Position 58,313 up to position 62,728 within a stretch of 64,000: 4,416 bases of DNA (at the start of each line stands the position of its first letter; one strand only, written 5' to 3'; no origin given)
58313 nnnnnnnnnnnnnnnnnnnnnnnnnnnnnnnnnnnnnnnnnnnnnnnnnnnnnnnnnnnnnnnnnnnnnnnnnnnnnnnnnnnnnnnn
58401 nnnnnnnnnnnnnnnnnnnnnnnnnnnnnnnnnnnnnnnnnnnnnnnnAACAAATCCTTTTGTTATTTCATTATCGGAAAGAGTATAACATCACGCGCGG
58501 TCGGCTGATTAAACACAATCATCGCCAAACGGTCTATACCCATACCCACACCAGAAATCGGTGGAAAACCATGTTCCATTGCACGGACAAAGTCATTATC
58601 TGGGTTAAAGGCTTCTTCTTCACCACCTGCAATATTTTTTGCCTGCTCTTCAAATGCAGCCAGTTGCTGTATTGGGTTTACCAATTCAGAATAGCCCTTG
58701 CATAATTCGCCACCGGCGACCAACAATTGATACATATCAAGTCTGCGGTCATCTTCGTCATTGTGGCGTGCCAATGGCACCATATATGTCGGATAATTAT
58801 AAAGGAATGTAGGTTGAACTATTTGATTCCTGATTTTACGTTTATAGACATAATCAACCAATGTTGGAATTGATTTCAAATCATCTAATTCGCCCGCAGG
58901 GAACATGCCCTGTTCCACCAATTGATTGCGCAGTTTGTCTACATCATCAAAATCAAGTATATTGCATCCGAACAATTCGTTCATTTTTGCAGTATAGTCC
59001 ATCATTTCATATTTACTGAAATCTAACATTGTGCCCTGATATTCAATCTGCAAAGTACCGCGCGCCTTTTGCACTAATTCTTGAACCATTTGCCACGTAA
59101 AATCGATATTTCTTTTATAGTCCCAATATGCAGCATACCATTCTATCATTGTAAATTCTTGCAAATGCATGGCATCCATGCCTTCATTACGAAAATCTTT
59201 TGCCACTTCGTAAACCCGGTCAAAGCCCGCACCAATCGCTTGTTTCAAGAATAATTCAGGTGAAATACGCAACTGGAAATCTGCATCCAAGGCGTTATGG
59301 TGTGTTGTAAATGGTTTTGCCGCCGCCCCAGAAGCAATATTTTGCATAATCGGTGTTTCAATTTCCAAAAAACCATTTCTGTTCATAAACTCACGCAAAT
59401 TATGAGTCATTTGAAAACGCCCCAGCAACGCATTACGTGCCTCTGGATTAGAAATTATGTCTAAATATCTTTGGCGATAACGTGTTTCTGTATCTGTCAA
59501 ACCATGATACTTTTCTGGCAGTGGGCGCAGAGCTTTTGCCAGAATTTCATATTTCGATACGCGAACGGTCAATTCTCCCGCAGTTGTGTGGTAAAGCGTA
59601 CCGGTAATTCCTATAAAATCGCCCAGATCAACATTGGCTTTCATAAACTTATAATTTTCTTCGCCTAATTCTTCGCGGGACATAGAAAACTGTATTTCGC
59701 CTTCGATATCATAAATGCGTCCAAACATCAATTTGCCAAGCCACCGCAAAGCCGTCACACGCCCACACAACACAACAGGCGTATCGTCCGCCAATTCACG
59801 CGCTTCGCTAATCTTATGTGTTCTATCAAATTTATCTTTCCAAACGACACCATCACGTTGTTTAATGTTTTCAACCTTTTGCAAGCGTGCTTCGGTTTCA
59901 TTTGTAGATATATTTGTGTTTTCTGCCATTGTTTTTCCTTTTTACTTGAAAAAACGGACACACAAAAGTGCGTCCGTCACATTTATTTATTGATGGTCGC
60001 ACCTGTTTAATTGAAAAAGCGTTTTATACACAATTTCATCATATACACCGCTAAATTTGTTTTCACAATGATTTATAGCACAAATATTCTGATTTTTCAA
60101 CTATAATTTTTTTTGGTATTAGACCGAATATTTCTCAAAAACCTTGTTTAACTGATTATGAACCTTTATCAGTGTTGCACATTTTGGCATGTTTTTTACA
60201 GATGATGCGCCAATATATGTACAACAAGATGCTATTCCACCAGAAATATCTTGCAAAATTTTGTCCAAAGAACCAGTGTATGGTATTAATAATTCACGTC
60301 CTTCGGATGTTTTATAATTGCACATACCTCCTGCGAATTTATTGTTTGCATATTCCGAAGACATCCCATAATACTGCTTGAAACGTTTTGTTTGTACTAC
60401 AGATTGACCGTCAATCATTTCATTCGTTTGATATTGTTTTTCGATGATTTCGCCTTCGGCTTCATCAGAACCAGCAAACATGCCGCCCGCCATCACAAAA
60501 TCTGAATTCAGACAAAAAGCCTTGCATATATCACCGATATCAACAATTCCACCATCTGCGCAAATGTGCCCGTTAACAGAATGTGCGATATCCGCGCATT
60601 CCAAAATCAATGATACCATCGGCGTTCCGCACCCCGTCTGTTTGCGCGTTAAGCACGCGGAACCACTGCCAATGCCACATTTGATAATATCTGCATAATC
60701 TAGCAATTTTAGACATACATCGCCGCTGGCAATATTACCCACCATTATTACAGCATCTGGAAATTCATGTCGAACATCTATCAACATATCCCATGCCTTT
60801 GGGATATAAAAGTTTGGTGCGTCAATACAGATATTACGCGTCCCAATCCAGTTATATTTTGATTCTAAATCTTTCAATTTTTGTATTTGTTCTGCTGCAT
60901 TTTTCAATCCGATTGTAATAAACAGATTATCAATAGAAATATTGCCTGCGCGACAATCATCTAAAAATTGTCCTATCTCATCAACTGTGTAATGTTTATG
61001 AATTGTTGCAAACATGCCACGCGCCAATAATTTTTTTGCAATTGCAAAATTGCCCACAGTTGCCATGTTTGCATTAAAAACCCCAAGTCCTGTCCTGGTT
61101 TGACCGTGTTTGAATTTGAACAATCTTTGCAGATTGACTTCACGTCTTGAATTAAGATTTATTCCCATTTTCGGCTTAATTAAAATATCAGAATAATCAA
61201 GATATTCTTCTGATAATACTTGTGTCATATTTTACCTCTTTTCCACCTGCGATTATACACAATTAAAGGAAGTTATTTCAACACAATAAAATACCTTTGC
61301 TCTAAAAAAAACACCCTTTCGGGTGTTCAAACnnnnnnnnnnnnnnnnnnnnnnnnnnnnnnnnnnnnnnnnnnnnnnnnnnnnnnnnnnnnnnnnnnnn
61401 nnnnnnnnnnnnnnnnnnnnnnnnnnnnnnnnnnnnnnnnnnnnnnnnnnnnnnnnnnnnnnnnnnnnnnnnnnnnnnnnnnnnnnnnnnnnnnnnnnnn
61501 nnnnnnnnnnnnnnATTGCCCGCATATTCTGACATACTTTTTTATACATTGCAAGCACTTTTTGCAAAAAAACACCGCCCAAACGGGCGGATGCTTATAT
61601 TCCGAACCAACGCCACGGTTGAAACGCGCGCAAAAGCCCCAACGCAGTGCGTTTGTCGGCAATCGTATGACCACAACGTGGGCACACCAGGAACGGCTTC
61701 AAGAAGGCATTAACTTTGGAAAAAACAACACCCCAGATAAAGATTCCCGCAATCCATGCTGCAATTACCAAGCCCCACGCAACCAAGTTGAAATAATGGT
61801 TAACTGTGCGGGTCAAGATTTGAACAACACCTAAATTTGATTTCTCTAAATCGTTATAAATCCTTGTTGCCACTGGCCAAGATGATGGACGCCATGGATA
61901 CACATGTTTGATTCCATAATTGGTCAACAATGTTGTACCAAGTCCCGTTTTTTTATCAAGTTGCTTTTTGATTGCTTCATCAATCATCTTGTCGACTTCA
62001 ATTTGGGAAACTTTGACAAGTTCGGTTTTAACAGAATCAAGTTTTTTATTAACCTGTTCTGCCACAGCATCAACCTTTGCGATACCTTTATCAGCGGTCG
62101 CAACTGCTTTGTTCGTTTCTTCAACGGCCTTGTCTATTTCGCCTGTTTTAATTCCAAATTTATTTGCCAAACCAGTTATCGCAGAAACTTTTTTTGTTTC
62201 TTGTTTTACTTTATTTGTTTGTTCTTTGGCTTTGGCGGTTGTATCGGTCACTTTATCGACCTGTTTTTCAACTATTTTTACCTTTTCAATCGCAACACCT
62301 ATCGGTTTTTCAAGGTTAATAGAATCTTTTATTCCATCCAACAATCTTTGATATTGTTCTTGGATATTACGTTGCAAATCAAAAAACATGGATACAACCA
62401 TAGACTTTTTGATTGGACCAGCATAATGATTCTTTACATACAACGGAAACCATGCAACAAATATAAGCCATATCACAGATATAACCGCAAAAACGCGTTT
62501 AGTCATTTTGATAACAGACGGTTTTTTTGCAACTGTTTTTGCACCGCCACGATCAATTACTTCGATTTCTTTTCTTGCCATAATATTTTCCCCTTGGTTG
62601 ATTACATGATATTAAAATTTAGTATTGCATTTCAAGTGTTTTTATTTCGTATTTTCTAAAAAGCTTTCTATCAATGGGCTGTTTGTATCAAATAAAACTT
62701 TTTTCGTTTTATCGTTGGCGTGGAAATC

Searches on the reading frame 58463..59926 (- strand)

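Call 49: search_protein_families(library=pfam, proteins=[window:58463-59926:-], max_evalue=0.01)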
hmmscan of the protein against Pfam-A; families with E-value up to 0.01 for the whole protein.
window:58463-59926:- (487 aa): 3 families
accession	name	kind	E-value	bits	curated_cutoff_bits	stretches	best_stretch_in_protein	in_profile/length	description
PF00152.25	tRNA-synt_2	-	5e-75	252.9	25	1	146-486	2-307/308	tRNA synthetases class II (D, K and N)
PF01336.31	tRNA_anti-codon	-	4.4e-10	39.8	27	1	51-129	1-75/75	OB-fold nucleic acid binding domain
PF01409.25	tRNA-synt_2d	-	0.0029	17.6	19.8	0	241-297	108-163/246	tRNA synthetases class II core domain (F)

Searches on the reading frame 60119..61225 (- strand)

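Call 49: search_protein_families(library=pfam, proteins=[window:60119-61225:-], max_evalue=0.01)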
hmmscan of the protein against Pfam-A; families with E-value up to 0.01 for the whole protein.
window:60119-61225:- (368 aa): 1 family
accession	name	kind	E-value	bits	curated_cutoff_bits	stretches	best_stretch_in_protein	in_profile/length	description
PF00478.31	IMPDH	-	5.4e-48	164.2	25.6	1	10-356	3-335/345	IMP dehydrogenase / GMP reductase domain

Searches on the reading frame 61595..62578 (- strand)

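Call 49: search_protein_families(library=pfam, proteins=[window:61595-62578:-], max_evalue=0.01)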
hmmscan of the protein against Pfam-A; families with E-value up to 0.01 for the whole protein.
window:61595-62578:- (327 aa): 0 families

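Call 58: search_protein_families(library=ncbifam, proteins=[window:61595-62578:-], max_evalue=0.01)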
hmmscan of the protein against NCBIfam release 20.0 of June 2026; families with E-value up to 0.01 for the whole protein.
window:61595-62578:- (327 aa): 3 families
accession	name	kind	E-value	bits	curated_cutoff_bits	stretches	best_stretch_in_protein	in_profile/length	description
NF041034.1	Rad50_Sulf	equivalog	0.0024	15.8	1000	1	63-224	559-724/872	DNA double-strand break repair ATPase Rad50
NF002572.0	PRK02224.1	equivalog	0.0045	15.3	1087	1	104-195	323-596/888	DNA double-strand break repair ATPase Rad50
NF003034.1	PRK03918.1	equivalog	0.0055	14.7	700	1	67-185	169-287/878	DNA double-strand break repair ATPase Rad50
